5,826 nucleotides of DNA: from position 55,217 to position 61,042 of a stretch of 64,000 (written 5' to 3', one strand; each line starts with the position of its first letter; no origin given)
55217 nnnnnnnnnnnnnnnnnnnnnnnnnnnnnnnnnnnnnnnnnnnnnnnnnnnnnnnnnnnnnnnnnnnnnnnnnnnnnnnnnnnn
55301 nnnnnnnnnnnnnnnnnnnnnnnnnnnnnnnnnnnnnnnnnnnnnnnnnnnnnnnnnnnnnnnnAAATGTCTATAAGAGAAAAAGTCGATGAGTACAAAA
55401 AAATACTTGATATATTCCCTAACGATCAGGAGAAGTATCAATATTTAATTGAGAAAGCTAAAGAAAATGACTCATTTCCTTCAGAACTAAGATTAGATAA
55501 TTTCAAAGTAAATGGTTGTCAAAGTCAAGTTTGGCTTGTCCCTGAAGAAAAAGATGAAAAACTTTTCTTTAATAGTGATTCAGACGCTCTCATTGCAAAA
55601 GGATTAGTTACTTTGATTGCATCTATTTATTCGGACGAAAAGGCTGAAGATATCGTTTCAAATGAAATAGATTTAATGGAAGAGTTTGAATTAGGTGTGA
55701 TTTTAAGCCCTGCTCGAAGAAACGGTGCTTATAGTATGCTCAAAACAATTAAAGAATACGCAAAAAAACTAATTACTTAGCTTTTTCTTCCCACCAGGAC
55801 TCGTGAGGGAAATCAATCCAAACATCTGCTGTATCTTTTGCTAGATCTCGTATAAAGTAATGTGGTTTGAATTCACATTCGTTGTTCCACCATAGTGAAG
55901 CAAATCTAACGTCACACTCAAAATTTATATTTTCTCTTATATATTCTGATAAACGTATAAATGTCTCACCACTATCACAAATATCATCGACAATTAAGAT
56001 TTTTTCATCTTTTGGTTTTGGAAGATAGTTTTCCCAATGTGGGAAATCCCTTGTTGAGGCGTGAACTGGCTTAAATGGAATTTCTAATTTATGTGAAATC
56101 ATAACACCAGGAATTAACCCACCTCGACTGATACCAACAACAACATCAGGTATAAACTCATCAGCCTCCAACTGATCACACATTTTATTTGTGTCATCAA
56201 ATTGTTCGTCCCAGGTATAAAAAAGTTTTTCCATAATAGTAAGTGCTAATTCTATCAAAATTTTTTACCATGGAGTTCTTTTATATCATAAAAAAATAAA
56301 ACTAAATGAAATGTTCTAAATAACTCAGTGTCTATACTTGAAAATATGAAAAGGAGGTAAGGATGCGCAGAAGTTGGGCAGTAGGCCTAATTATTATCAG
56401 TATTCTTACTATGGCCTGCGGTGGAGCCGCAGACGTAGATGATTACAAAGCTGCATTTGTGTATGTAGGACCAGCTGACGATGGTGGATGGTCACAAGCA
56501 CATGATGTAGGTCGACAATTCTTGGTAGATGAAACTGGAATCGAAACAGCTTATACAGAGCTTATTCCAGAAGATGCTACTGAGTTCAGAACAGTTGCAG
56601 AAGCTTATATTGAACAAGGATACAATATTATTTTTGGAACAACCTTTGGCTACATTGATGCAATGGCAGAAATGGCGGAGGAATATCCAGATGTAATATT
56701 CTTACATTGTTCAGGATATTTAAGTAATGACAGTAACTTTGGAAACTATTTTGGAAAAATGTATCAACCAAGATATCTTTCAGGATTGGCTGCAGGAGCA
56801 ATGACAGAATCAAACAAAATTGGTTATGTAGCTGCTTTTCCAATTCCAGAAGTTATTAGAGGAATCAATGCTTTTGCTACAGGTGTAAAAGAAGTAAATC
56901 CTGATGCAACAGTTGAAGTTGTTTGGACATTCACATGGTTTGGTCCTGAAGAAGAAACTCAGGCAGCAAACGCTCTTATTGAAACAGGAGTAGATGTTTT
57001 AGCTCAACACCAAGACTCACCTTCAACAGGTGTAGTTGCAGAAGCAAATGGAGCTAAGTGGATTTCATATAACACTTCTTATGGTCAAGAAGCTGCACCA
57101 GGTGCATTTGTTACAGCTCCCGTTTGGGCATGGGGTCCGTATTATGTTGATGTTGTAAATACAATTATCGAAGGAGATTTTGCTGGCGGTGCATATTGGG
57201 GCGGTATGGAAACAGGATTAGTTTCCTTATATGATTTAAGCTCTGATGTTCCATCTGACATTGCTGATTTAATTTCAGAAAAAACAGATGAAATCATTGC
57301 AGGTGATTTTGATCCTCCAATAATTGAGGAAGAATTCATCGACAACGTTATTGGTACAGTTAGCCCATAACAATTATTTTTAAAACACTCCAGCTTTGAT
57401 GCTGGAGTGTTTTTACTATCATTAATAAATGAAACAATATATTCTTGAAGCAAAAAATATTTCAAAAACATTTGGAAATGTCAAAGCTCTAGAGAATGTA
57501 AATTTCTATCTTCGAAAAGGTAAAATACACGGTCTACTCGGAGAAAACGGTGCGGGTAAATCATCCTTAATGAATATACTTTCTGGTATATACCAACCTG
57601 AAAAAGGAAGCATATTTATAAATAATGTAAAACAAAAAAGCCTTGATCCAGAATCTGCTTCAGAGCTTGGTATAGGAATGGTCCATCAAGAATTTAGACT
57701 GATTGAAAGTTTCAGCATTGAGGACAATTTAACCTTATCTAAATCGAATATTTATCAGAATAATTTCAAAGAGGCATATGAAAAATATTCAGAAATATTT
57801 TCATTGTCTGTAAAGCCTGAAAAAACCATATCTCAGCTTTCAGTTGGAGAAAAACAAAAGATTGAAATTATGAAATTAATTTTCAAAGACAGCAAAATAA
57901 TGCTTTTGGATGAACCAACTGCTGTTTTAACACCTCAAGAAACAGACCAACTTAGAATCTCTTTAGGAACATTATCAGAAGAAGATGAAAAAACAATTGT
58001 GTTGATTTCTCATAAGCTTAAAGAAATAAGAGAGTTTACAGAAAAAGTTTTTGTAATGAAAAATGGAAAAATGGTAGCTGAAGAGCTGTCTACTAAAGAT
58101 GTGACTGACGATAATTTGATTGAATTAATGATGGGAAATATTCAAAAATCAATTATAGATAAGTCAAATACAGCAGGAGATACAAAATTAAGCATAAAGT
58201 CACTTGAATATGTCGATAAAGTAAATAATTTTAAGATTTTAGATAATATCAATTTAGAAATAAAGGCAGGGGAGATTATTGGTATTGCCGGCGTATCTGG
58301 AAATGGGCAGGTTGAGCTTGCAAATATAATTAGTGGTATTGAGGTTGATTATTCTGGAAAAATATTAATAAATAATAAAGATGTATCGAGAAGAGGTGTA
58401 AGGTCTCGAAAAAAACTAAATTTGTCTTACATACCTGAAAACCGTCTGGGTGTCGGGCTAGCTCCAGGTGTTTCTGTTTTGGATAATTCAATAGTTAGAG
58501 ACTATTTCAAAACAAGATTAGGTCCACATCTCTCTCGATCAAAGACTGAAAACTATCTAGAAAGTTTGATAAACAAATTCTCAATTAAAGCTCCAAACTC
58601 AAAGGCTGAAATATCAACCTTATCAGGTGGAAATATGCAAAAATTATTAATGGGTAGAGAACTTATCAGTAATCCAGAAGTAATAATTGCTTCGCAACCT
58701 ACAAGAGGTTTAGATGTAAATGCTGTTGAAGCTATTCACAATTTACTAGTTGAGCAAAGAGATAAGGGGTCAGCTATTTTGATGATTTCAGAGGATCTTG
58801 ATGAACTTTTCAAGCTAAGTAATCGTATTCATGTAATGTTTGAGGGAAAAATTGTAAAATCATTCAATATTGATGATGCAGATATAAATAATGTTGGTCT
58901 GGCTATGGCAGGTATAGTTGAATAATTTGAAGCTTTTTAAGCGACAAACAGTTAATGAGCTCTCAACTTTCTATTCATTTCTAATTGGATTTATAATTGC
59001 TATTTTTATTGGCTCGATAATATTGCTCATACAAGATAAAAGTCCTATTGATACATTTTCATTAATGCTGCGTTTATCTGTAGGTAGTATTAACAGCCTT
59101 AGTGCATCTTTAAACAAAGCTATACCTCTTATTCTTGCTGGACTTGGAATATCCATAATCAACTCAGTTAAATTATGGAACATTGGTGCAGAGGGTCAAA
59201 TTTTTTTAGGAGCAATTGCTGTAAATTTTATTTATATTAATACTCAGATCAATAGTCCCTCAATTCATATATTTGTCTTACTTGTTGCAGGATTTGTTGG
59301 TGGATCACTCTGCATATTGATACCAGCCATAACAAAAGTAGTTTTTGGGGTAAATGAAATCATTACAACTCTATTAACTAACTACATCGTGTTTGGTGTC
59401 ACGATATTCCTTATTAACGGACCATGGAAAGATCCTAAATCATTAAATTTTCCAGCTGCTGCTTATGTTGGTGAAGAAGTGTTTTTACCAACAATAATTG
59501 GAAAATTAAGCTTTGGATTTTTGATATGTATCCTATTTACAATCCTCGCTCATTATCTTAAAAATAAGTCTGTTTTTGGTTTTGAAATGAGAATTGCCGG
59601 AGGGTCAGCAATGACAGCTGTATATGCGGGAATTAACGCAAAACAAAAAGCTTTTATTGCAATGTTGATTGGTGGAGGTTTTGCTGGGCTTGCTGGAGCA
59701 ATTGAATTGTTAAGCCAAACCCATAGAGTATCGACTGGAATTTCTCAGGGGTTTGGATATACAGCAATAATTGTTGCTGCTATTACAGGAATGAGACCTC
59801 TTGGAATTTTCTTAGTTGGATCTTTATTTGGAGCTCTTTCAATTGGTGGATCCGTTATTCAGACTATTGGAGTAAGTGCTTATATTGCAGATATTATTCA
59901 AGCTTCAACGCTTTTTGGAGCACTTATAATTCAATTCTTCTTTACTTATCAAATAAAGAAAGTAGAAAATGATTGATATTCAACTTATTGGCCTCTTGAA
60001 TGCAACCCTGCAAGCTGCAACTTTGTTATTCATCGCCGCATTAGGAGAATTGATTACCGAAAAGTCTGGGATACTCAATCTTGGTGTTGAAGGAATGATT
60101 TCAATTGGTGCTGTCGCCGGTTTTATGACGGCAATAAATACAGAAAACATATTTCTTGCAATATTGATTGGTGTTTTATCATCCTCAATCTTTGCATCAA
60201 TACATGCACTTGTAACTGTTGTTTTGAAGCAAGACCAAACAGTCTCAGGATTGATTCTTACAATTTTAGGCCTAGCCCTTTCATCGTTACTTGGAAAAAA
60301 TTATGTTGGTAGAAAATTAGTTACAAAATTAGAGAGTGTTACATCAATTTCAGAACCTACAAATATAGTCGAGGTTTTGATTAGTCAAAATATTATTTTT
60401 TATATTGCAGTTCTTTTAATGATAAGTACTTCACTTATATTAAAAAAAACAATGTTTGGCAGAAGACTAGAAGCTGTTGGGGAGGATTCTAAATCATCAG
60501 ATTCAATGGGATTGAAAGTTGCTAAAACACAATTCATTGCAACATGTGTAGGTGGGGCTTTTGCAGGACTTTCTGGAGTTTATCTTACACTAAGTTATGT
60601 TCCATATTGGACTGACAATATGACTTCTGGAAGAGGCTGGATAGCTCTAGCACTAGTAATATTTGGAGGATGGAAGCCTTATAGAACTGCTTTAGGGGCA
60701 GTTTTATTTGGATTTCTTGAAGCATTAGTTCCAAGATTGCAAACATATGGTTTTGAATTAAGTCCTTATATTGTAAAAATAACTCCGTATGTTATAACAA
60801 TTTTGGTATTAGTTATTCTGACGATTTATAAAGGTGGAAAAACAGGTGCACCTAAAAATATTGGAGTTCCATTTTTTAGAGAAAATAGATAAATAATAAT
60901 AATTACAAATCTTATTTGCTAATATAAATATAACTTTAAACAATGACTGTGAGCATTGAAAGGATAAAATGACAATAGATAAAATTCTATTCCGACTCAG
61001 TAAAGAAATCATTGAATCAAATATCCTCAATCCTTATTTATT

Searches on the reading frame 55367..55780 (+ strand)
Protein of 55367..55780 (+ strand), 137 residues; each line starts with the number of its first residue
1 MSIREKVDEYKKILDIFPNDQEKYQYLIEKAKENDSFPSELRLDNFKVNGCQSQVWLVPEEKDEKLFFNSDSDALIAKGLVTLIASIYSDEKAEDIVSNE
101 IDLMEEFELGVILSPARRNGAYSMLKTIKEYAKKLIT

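Call 36: search_protein_families(library=ncbifam, proteins=[window:55367-55780:+], max_evalue=1e-10)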
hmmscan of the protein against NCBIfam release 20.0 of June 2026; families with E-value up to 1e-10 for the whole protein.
window:55367-55780:+ (137 aa): 2 families
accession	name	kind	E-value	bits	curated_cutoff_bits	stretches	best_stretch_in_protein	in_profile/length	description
NF006792.0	PRK09296.1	equivalog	2e-23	82.7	160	1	18-135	18-137/138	cysteine desulfuration protein SufE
TIGR03391.1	FeS_syn_CsdE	equivalog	6.7e-14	52.1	136.4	1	19-131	24-138/139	cysteine desulfurase sulfur acceptor subunit CsdE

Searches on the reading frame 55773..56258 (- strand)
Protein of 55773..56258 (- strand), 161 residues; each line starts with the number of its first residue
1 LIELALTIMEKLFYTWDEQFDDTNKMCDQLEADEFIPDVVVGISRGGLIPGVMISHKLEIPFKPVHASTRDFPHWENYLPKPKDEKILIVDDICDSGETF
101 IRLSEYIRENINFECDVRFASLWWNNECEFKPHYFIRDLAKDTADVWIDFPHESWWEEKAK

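Call 36: search_protein_families(library=ncbifam, proteins=[window:55773-56258:-], max_evalue=1e-10)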
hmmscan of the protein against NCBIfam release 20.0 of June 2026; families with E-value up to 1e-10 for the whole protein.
window:55773-56258:- (161 aa): 1 family
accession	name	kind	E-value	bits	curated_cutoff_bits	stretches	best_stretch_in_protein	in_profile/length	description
NF006613.0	PRK09177.1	equivalog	3.2e-11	43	138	0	10-153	8-145/159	xanthine phosphoribosyltransferase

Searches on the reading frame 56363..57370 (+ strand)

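Call 36: search_protein_families(library=ncbifam, proteins=[window:56363-57370:+], max_evalue=1e-10)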
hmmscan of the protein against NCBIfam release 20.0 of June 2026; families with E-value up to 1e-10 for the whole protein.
window:56363-57370:+ (335 aa): 1 family
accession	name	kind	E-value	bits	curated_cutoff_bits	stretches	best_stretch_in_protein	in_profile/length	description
NF047927.1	ABC_BMP_B6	equivalog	2.9e-17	62.8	400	1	37-321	12-302/314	putative B6 ABC transporter substrate-binding protein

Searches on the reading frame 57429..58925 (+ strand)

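Call 36: search_protein_families(library=ncbifam, proteins=[window:57429-58925:+], max_evalue=1e-10)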
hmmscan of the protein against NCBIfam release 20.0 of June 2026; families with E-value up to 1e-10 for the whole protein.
window:57429-58925:+ (498 aa): 181 families (the best 25 are shown)
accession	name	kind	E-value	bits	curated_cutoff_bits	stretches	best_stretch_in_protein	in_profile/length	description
NF047930.1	ABC_ATP_B6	equivalog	3.3e-115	385.6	670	1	5-495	2-510/510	putative B6 ABC transporter ATP-binding protein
NF011967.0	PRK15439.1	equivalog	9.5e-103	344.3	586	1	4-489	10-495/510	autoinducer 2 ABC transporter ATP-binding protein LsrA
NF010069.0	PRK13549.1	equivalog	2.3e-99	333.2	699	1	1-488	1-496/513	xylose ABC transporter ATP-binding protein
NF008442.0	PRK11288.1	equivalog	2.3e-98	329.7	689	1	3-489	5-491/504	L-arabinose ABC transporter ATP-binding protein AraG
NF007253.0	PRK09700.1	equivalog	2.4e-97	326.6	772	1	4-482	4-495/510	D-allose ABC transporter ATP-binding protein AlsA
NF008030.0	PRK10762.1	equivalog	2e-96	323.7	745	1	3-489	2-487/501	ribose ABC transporter ATP-binding protein RbsA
NF040905.2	GguA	equivalog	4e-94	315.8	810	1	5-488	1-495/500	multiple monosaccharide ABC transporter ATP-binding protein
NF041861.1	YtfR_transport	equivalog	4.9e-92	308.9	850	1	5-494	1-491/492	galactofuranose ABC transporter, ATP-binding protein YtfR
NF008215.0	PRK10982.1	equivalog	6e-87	292.3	828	1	2-484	10-493/506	galactose/methyl galactoside ABC transporter ATP-binding protein MglA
TIGR02633.1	xylG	equivalog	8e-80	268.7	723.65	1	5-479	1-485/500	D-xylose ABC transporter ATP-binding protein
TIGR03608.1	L_ocin_972_ABC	subfamily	2e-60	203.8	254.85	2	9-203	2-199/206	putative bacteriocin export ABC transporter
TIGR01188.1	drrA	subfamily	7.6e-60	202.7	312.45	2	13-240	1-229/302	daunorubicin resistance ABC transporter, ATP-binding protein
TIGR04406.1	LPS_export_lptB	equivalog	2.3e-57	194.1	240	2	6-236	2-234/239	LPS export ABC transporter ATP-binding protein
TIGR04521.1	ECF_ATPase_2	equivalog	4.9e-57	193.1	330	2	15-225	15-233/279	energy-coupling factor transporter ATPase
TIGR03410.1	urea_trans_UrtE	equivalog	9.3e-56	188.9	285.8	2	6-227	1-221/230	urea ABC transporter ATP-binding subunit UrtE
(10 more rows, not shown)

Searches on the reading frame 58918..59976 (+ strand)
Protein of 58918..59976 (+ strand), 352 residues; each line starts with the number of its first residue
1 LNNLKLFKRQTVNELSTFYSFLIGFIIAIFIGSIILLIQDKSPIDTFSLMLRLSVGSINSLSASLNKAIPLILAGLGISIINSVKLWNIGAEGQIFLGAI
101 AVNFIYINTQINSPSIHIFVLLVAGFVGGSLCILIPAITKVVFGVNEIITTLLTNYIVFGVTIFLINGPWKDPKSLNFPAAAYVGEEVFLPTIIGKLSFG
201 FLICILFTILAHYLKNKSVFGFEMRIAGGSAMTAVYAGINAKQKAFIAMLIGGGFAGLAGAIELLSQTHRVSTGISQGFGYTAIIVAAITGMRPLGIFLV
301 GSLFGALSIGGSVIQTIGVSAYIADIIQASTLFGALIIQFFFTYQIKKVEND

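Call 36: search_protein_families(library=ncbifam, proteins=[window:58918-59976:+], max_evalue=1e-10)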
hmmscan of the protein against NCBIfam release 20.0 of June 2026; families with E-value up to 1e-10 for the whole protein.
window:58918-59976:+ (352 aa): 2 families
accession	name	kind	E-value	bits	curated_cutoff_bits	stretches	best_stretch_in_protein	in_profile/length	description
NF047929.1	ABC_B6_perm_2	equivalog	1.2e-40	139.7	400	1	21-333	6-320/337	putative B6 ABC transporter permease subunit 2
NF047928.1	ABC_B6_perm_1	equivalog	4.3e-11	42.5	465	1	62-341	15-291/311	putative B6 ABC transporter permease subunit 1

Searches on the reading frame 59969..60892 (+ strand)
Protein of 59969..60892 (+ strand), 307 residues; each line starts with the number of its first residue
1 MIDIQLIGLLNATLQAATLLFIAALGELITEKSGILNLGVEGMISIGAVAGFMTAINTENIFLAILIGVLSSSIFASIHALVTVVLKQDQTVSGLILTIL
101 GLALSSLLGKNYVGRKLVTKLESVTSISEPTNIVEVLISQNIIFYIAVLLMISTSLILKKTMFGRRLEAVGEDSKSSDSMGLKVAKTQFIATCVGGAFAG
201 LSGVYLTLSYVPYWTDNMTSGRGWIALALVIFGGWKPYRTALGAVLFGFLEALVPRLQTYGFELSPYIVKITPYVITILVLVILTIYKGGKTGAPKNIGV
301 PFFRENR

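Call 36: search_protein_families(library=ncbifam, proteins=[window:59969-60892:+], max_evalue=1e-10)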
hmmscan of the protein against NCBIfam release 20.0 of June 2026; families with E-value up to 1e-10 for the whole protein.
window:59969-60892:+ (307 aa): 2 families
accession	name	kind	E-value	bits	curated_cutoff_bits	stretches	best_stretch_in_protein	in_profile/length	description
NF047928.1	ABC_B6_perm_1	equivalog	3.8e-43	147.8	465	1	6-307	10-311/311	putative B6 ABC transporter permease subunit 1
NF047929.1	ABC_B6_perm_2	equivalog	5.3e-12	45.5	400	1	11-238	47-281/337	putative B6 ABC transporter permease subunit 2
